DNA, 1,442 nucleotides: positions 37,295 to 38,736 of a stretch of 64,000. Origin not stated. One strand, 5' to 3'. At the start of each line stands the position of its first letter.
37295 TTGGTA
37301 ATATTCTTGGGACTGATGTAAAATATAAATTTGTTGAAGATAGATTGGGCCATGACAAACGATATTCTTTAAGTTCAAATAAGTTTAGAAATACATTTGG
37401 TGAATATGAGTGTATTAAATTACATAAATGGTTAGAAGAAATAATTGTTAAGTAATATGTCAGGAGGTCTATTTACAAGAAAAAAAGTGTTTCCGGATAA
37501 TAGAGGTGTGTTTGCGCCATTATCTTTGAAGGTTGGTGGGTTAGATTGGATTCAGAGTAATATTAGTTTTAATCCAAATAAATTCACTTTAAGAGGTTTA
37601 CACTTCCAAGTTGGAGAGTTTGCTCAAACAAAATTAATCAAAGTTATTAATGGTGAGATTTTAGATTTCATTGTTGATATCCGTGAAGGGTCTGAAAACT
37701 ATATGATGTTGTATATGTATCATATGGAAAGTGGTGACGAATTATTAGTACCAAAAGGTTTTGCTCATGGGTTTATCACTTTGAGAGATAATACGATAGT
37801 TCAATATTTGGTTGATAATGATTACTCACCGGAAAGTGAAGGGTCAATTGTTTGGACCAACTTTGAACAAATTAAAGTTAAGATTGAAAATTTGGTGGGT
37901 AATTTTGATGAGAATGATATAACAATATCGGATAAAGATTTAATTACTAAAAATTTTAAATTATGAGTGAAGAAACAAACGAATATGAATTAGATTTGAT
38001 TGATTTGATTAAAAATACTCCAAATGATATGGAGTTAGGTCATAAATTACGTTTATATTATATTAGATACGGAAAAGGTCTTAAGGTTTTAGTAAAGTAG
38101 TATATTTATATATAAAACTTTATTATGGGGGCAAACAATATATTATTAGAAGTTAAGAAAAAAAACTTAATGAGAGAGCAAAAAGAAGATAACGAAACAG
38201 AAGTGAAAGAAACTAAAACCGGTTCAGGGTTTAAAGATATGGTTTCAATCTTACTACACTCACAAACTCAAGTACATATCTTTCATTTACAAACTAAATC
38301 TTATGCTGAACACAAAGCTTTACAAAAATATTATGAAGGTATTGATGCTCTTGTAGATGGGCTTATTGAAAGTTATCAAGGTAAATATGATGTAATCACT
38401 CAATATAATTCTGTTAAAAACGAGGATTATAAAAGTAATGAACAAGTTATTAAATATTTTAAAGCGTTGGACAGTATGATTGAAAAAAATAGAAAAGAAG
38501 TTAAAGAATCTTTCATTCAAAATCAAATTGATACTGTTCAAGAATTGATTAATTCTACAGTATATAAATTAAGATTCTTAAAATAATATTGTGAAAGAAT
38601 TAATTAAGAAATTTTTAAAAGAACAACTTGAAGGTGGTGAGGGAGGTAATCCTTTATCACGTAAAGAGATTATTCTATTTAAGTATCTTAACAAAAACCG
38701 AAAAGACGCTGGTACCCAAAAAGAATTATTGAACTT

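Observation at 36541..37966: Phage-encoded dTDP-sugar 4,6-dehydratase (RmlB-like) and 3,5-epimerase (RmlC-like) pair with no RmlA or RmlD in the window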

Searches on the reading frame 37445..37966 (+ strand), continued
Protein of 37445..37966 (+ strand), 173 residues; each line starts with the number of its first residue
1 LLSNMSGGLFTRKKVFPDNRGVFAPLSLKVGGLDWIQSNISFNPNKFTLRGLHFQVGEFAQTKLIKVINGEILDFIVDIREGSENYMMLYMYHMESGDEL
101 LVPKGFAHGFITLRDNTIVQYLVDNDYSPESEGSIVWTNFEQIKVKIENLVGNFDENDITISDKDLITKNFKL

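Call 37: get_annotated_region(hit=H72, flank=6000)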
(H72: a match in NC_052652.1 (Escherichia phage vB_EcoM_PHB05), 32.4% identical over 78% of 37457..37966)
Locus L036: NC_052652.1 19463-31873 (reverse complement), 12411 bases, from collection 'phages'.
description: Escherichia phage vB_EcoM_PHB05, complete genome.
organism: Escherichia phage vB_EcoM_PHB05 (NCBI taxid 2041347)
taxonomy: Viruses; Duplodnaviria; Heunggongvirae; Uroviricota; Caudoviricetes; Stephanstirmvirinae; Justusliebigvirus; Justusliebigvirus PHB05
host: shiga toxin-producing Escherichia coli; source: -; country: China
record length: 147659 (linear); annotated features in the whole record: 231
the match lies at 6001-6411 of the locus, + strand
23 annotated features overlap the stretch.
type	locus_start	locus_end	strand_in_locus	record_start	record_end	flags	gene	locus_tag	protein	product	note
CDS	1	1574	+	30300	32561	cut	-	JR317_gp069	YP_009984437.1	NrdA-like aerobic NDP reductase large subunit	-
CDS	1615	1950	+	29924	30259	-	-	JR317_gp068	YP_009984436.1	hypothetical protein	-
CDS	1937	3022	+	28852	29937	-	-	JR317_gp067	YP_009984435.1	ribonucleoside diphosphate reductase small subunit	-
CDS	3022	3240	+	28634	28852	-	-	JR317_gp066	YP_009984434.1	hypothetical protein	-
CDS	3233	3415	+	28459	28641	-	-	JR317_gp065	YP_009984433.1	hypothetical protein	-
CDS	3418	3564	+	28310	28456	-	-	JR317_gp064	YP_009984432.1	hypothetical protein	-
CDS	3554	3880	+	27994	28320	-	-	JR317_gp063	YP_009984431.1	hypothetical protein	-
CDS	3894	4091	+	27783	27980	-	-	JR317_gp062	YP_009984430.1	hypothetical protein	-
CDS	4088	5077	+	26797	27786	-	-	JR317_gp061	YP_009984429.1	nucleotide-sugar epimerase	-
CDS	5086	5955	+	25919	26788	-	-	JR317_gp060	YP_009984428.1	glucose-1-phosphate thymidylyltransferase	-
CDS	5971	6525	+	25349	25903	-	-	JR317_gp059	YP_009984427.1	dTDP-4-dehydrorhamnose 3,5-epimerase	-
CDS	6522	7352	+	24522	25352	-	-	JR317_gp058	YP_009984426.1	nucleotide-sugar epimerase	-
CDS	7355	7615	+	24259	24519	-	-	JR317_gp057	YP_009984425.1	thioredoxin domain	-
CDS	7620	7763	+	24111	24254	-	-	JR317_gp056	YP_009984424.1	hypothetical protein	-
CDS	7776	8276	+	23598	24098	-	-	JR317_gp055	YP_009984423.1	baseplate hub subunit and tail lysozyme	-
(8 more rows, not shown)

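Call 39: search_protein_families(library=phrogs, proteins=[window:37457-37966:+], max_evalue=0.001)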
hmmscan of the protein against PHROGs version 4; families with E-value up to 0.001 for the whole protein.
window:37457-37966:+ (169 aa): 1 family
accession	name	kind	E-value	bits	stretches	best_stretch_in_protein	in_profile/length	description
phrog_8784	-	moron, auxiliary metabolic gene and host takeover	3.7e-30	106.2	1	4-168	11-181/185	dTDP-4-dehydrorhamnose 3,5-epimerase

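Call 44: predict_structure(alignment_id=A2)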
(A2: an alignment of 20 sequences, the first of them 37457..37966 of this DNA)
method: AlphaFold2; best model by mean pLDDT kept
length: 169 residues; sequences in the alignment: 20
mean_pLDDT: 90.8   pTM: 0.86
mean pLDDT of the five models: 90.8, 89.9, 89.4, 82.4, 81.7
residues with pLDDT >= 90: 118; 70-90: 49; 50-70: 2; < 50: 0
segments of 3 or more residues with pLDDT < 50: none
pLDDT, mean of each block of 10 residues (from residue 1): 83 83 81 93 93 93 95 93 96 94 96 95 92 92 88 88 86
secondary structure, 60 per line:
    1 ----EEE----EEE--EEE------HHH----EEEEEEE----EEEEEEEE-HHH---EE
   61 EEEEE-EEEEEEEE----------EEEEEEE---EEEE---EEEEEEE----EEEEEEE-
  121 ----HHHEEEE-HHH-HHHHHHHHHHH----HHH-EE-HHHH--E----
elements in order: E5-7 E12-14 E17-19 E33-39 E44-51 E59-65 E67-74 E85-91 E95-98 E102-108 E113-119 E128-131 H137-147 H159-162

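Call 50: fold_search(model_id=the predicted structure, library=pdb)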
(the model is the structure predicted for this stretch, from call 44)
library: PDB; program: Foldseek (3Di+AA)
matches with E <= 10: 1887; with E <= 0.001: 186
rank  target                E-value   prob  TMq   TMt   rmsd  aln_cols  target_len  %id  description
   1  3ryk_A                5.1e-15  1.00  0.78  0.75   3.5       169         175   37  1.63 Angstrom resolution crystal structure of dTDP-4-dehydrorhamnose 3,5-epimerase (rfbC) from Bacillus anthracis str. (released 2011-05-25)
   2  6c46_A                9.4e-15  1.00  0.74  0.69   4.0       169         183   34  Crystal structure of dTDP-4-dehydrorhamnose 3,5-epimerase from Elizabethkingia anophelis NUHP1 (released 2018-02-14)
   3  6c46_C                2.3e-14  1.00  0.74  0.69   3.9       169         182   33  Crystal structure of dTDP-4-dehydrorhamnose 3,5-epimerase from Elizabethkingia anophelis NUHP1 (released 2018-02-14)
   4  9j9t_A                3.2e-14  1.00  0.73  0.68   5.1       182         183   31  artificial mononuclear Zn-bound metalloprotein 4 (M4:Zn) (released 2025-07-02)
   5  9uyw_A                4.4e-14  1.00  0.77  0.70   3.9       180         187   32  Crystal structure of apo-form artificial metalloprotein incorporating a TP ligand (released 2025-10-15)
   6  9kyn_A                5.5e-14  1.00  0.76  0.71   4.2       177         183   31  artificial dinuclear Cu-bound metalloprotein 3 (D3:Cu) (released 2025-07-02)
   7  9uyw_B                8.1e-14  1.00  0.75  0.69   3.7       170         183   32  Crystal structure of apo-form artificial metalloprotein incorporating a TP ligand (released 2025-10-15)
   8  1dzr_A                9.1e-14  1.00  0.74  0.69   4.6       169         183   34  RmlC from Salmonella typhimurium (released 2000-04-18)
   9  9j9u_A                1.0e-13  1.00  0.75  0.70   3.9       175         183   31  artificial dinuclear Mn-bound metalloprotein 2 (D2:Mn) (released 2025-07-02)
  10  9j9q_A                1.0e-13  1.00  0.74  0.68   4.8       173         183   31  artificial mononuclear Cu-bound metalloprotein 6 (M6:Cu) (released 2025-07-02)
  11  1ep0                  1.3e-13  1.00  0.72  0.67   4.8       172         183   31  HIGH RESOLUTION CRYSTAL STRUCTURE OF DTDP-6-DEOXY-D-XYLO-4-HEXULOSE 3,5-EPIMERASE FROM METHANOBACTERIUM THERMOAUTOTROPHI (released 2000-12-13)
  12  9j9s_A                1.7e-13  1.00  0.78  0.72   2.7       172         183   31  artificial mononuclear Zn-bound metalloprotein 5 (M5:Zn) (released 2025-07-02)
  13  7pwb_BBB              1.9e-13  1.00  0.78  0.70   3.8       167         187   30  dTDP-sugar epimerase from Coxiella burnetii in complex with dTDP (released 2022-04-20)
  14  7pvi_BBB              2.7e-13  1.00  0.77  0.69   3.9       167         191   30  dTDP-sugar epimerase (released 2022-04-20)
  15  7pvi_AAA              3.8e-13  1.00  0.77  0.66   3.8       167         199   30  dTDP-sugar epimerase (released 2022-04-20)
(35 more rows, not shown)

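Call 81: find_encoding_contigs(protein=P0227, flank=10000, max_places=1)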
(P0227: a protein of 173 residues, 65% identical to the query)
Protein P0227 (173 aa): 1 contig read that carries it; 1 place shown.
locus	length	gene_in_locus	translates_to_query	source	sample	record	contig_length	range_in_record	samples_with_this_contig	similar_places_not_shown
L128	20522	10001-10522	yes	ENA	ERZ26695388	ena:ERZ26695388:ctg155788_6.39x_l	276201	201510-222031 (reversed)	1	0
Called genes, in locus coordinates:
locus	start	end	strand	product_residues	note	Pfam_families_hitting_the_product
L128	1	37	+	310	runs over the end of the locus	-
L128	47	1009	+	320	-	-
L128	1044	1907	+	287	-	PF01170:UPF0020 (faint), PF01555:N6_N4_Mtase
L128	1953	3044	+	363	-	-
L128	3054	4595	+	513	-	-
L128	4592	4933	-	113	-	PF02643:DUF192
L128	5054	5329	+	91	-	-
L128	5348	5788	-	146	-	-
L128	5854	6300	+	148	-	PF01668:SmpB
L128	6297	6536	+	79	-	-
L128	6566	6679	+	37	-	-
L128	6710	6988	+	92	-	-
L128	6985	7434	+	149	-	-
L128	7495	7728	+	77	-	-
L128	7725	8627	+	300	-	PF01145:Band_7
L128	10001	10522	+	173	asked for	PF00908:dTDP_sugar_isom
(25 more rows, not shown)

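Call 82: find_encoding_contigs(protein=P0237, flank=10000, max_places=1)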
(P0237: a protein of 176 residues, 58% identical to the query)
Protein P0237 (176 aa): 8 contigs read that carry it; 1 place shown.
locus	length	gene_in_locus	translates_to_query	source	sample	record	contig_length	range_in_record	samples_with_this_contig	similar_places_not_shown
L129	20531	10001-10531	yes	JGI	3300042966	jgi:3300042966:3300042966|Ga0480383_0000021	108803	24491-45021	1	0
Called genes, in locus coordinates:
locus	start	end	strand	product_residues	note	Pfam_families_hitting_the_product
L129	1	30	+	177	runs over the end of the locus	-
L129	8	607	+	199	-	PF07883:Cupin_2 (weak)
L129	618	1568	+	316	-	-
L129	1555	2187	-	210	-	-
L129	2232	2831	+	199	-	PF14192:DUF4314 (weak)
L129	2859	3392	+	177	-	-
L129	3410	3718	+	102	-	-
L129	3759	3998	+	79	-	-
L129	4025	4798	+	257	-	-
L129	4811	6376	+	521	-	-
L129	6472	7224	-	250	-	PF04765:TOD1_MUCI70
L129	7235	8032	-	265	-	-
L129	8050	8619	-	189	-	-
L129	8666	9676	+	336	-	PF00535:Glycos_transf_2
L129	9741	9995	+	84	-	-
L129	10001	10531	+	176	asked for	PF00908:dTDP_sugar_isom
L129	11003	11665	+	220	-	PF19835:SegE_GIY-YIG (faint)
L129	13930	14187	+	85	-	-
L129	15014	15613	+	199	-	-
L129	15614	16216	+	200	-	-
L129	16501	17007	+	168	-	PF01844:HNH, PF13395:HNH_4, PF14279:HNH_5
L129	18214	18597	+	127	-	-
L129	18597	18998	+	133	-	-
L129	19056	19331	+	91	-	-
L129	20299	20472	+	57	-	-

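Call 83: find_encoding_contigs(protein=P0151, flank=10000, max_places=1)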
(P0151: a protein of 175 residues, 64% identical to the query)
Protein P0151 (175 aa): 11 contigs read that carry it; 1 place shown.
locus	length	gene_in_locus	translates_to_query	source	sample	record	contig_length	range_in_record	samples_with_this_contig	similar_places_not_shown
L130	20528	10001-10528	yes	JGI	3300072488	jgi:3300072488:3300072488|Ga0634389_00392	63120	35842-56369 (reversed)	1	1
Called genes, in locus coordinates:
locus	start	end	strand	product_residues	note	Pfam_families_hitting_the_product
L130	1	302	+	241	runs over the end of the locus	PF06508:QueC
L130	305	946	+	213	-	PF13522:GATase_6 (weak)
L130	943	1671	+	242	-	PF13712:Glyco_tranf_2_5 (faint)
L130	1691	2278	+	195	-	PF04017:DUF366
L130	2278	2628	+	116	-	-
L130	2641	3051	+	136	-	-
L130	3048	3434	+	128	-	-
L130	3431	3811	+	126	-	-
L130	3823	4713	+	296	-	-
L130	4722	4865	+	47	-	-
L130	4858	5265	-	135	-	PF00383:dCMP_cyt_deam_1, PF14437:MafB19-deam, PF14439:Bd3614-deam (weak)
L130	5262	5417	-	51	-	-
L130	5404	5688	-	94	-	-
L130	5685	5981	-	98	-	-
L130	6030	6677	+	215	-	-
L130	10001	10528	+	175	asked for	PF00908:dTDP_sugar_isom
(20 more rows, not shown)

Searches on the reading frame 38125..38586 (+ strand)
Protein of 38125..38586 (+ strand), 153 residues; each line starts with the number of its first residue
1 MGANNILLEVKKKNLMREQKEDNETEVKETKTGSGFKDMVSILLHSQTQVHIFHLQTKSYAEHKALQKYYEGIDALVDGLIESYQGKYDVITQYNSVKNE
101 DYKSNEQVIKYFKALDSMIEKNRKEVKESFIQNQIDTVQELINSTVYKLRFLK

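Call 39: search_protein_families(library=phrogs, proteins=[window:38125-38586:+], max_evalue=0.001)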
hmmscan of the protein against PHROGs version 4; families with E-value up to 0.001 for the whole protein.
window:38125-38586:+ (153 aa): 1 family
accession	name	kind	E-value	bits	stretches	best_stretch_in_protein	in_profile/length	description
phrog_858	-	transcription regulation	1.2e-24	88.3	1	26-152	5-128/129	starvation-inducible transcriptional regulator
